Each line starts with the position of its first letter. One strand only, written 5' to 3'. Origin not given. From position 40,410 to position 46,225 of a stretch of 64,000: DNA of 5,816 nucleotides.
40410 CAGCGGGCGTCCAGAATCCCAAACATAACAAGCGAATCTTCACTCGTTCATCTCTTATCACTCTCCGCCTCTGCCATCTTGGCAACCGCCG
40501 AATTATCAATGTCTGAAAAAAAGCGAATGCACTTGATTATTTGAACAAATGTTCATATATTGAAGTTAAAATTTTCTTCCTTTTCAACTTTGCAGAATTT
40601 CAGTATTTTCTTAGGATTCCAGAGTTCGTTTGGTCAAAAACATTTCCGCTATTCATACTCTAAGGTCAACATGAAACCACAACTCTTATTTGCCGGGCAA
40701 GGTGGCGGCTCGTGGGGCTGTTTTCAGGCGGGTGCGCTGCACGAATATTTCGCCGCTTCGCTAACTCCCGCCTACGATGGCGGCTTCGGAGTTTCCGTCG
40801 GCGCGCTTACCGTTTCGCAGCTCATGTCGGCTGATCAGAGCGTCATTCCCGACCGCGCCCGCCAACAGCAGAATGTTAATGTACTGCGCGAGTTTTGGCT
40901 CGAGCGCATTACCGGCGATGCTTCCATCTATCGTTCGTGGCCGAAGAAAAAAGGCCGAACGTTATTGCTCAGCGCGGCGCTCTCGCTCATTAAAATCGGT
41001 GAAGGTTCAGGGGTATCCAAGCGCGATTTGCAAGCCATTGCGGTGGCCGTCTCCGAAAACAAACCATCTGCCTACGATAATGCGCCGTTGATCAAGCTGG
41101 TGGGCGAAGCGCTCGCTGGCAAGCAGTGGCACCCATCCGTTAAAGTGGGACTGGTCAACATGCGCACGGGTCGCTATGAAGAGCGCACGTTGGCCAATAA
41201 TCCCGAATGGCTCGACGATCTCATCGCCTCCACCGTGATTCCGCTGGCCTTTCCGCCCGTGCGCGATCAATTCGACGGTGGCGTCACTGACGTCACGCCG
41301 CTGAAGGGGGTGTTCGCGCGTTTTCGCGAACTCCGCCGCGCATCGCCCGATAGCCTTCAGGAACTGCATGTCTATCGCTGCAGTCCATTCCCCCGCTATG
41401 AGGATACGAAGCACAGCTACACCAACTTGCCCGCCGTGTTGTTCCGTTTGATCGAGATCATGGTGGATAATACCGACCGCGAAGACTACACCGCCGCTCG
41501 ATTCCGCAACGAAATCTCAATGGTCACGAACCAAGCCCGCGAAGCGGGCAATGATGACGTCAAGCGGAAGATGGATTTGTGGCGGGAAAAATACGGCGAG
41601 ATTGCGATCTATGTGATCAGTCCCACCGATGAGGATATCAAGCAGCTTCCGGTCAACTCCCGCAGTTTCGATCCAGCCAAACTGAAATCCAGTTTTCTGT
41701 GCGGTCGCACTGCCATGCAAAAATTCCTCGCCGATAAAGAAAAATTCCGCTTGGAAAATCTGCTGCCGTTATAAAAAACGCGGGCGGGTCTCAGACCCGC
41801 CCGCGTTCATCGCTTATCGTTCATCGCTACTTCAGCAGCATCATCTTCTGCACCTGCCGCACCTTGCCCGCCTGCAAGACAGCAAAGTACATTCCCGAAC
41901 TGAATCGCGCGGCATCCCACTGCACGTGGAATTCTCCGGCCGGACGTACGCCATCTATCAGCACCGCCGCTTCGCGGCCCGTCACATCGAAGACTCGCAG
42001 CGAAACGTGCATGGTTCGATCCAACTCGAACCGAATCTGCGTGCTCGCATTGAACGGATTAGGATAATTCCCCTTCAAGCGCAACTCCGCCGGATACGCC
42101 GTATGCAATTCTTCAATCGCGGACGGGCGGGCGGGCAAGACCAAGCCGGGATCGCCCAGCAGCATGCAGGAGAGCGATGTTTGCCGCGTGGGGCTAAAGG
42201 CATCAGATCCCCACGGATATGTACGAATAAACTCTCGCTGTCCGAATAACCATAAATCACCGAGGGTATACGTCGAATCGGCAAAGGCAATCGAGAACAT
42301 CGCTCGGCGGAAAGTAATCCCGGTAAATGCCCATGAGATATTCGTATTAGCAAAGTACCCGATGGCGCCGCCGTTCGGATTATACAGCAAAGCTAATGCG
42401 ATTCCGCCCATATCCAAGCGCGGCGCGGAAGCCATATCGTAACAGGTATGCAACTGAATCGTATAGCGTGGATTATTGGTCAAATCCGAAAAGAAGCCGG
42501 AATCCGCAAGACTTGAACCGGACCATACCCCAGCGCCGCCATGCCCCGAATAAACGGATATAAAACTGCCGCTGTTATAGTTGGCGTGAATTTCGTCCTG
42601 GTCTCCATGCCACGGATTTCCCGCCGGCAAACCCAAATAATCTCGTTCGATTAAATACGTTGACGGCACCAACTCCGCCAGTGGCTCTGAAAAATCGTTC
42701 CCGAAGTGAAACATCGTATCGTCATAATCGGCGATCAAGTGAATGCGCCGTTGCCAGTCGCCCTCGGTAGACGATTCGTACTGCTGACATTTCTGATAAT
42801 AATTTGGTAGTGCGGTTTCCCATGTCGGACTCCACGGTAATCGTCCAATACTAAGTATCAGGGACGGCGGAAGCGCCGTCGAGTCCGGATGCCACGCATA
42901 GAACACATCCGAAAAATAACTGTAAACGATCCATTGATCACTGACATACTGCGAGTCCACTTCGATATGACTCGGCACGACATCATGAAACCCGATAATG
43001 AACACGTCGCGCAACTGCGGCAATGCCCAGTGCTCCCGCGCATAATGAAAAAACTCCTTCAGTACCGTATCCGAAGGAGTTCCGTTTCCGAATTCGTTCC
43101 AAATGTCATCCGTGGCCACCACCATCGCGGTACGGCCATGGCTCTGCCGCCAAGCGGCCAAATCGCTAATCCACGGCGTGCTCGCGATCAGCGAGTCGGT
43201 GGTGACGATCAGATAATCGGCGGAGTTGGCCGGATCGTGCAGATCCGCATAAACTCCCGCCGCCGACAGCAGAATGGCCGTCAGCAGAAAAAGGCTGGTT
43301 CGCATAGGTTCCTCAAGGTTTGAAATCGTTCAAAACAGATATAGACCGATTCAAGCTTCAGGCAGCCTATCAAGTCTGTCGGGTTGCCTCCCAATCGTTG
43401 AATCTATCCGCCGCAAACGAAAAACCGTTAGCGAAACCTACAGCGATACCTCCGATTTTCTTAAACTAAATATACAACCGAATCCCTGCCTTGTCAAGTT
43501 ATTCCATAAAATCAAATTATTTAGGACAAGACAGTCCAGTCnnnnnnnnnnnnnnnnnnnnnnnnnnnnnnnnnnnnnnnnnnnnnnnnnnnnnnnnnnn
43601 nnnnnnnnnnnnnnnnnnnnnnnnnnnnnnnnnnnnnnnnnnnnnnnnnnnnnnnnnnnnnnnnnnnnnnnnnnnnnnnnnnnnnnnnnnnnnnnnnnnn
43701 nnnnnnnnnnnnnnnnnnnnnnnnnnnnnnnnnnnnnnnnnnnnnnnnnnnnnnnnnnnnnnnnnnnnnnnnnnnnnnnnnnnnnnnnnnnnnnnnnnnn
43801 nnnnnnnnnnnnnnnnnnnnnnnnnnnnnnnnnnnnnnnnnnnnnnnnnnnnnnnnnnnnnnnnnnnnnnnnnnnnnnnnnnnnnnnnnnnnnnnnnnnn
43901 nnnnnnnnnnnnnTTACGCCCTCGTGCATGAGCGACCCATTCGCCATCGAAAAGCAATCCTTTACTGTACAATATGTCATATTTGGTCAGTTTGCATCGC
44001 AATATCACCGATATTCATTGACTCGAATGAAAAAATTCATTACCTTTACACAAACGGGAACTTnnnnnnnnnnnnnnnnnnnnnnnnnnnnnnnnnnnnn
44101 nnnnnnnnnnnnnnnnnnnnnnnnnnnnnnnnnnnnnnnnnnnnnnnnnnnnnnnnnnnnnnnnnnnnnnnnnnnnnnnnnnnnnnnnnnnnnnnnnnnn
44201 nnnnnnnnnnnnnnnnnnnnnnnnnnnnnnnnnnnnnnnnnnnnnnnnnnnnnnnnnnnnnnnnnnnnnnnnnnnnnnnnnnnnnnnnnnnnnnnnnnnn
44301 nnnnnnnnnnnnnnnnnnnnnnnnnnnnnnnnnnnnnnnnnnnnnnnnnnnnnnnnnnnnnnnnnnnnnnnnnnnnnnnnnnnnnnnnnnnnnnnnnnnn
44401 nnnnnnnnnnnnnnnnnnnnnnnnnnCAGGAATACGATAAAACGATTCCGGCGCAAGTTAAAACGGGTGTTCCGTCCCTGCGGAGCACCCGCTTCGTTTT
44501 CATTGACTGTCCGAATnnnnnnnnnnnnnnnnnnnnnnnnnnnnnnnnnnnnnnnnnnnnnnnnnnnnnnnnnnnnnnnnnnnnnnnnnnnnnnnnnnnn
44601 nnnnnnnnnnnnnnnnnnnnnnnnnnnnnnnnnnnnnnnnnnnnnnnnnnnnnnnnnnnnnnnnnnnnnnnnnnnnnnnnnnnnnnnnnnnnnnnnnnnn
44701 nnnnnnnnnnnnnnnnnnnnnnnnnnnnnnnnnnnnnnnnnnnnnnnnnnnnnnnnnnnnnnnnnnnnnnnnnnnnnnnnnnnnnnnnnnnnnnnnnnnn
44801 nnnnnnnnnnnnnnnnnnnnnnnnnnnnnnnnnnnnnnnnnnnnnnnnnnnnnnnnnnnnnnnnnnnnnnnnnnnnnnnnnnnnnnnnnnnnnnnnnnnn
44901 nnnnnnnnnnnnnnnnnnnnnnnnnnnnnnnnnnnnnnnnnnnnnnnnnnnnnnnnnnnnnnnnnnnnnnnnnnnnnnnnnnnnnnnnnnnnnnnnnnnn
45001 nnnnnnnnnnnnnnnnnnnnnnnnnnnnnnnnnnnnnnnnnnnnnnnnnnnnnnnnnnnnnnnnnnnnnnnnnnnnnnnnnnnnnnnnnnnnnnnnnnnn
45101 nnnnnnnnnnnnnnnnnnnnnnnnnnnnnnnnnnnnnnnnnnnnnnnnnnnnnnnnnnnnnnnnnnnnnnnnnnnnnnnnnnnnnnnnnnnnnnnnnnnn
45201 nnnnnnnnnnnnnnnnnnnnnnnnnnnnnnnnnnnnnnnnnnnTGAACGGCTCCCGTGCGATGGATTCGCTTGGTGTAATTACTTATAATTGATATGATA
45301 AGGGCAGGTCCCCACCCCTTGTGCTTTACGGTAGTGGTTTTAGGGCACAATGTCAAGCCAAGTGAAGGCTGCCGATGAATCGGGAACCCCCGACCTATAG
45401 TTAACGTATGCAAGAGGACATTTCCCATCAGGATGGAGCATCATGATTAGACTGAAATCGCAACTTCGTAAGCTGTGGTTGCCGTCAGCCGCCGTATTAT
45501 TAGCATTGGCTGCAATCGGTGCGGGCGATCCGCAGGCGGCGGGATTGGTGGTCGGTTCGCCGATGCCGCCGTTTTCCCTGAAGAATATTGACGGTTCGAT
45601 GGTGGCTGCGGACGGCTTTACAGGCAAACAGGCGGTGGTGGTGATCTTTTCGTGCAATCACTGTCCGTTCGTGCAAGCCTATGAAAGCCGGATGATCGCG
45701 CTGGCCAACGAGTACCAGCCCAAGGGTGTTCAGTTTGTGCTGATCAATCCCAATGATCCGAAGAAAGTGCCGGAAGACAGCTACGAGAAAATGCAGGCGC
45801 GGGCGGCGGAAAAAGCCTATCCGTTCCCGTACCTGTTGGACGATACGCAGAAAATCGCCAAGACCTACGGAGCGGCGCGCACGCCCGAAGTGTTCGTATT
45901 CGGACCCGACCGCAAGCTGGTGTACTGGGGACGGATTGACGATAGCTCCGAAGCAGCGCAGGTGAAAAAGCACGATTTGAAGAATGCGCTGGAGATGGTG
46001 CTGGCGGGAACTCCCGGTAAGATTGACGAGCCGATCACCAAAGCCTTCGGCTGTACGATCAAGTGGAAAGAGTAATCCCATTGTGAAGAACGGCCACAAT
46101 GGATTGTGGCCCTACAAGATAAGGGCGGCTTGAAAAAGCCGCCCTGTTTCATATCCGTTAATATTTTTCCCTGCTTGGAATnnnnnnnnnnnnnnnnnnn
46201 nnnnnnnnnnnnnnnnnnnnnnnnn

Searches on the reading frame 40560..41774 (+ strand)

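Call 62: search_protein_families(library=pfam, proteins=[window:40560-41774:+], max_evalue=0.0001)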
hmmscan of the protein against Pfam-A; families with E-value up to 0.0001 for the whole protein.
window:40560-41774:+ (404 aa): 1 family
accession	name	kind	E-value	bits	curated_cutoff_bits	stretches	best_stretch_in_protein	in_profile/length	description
PF01734.28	Patatin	-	2.5e-09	38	27.7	1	47-249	4-188/191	Patatin-like phospholipase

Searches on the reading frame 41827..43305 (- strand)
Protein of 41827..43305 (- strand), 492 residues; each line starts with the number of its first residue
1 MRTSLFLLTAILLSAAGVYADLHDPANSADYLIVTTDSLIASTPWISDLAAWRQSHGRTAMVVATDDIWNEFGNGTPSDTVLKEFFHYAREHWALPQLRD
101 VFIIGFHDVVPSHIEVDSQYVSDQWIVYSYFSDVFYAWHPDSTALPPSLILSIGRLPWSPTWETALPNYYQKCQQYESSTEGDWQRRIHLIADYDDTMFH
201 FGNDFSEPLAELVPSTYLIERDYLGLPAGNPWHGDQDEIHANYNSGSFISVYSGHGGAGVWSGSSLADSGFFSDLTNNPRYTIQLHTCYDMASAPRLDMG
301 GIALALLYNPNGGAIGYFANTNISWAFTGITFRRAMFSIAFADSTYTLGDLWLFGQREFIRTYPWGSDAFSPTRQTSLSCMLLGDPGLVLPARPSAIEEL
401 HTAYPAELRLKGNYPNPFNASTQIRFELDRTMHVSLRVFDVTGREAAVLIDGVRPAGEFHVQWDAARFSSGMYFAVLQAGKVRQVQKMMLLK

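Call 62: search_protein_families(library=pfam, proteins=[window:41827-43305:-], max_evalue=0.0001)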
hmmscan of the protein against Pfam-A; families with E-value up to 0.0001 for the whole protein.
window:41827-43305:- (492 aa): 2 families
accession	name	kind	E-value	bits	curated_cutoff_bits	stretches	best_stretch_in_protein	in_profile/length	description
PF01364.23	Peptidase_C25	-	1.6e-47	163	23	1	31-389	1-373/374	Peptidase family C25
PF18962.6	Por_Secre_tail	-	5.4e-07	30.3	27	1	414-489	2-74/75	Secretion system C-terminal sorting domain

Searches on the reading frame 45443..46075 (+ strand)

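Call 62: search_protein_families(library=pfam, proteins=[window:45443-46075:+], max_evalue=0.0001)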
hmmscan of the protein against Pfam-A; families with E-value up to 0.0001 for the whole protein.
window:45443-46075:+ (210 aa): 3 families
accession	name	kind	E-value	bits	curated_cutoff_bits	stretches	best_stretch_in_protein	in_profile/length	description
PF00578.27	AhpC-TSA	-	5e-20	72.1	26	1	37-161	1-123/124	AhpC/TSA family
PF08534.16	Redoxin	-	5.6e-19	68.8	26.6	1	37-175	2-140/148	Redoxin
PF13905.12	Thioredoxin_8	-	2.3e-07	31.5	27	1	63-158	2-93/94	Thioredoxin-like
